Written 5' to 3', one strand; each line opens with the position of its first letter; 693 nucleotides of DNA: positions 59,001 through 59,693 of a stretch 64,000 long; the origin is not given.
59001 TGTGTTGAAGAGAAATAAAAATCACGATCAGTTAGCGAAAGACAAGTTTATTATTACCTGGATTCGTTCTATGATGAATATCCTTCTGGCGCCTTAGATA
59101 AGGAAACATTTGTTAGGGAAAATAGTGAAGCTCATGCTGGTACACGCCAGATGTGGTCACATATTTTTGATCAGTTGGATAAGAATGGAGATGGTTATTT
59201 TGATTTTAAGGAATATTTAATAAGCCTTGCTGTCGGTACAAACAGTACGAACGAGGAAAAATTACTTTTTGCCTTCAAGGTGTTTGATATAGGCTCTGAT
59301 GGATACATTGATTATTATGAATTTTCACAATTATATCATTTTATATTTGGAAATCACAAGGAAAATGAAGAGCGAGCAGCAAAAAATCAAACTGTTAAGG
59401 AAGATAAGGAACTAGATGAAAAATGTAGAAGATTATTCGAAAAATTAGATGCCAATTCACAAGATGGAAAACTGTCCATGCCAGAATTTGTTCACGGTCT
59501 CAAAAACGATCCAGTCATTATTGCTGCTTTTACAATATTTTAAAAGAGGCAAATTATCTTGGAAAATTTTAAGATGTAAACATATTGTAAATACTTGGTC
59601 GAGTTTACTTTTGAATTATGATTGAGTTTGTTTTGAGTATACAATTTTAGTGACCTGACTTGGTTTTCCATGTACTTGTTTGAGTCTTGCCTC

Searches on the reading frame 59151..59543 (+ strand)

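Call 87: search_protein_families(library=pfam, proteins=[window:59151-59543:+], max_evalue=0.001)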
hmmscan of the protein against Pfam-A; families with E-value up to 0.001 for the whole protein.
window:59151-59543:+ (130 aa): 6 families
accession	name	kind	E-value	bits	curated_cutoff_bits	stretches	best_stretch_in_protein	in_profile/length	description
PF13499.12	EF-hand_7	-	3.4e-17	63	30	2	35-116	1-65/67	EF-hand domain pair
PF13405.12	EF-hand_6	-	1.8e-14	52.4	25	1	38-62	2-26/30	EF-hand domain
PF00036.39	EF-hand_1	-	3.1e-14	51.8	25.4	2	4-23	4-23/29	EF hand domain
PF13202.12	EF-hand_5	-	5.1e-10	38.8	25.9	0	5-21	4-20/25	EF hand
PF12763.14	EH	-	5.5e-06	26.7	22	0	4-28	44-68/101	EH domain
PF13833.12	EF-hand_8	-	0.00023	21.3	28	0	27-61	16-50/54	EF-hand domain pair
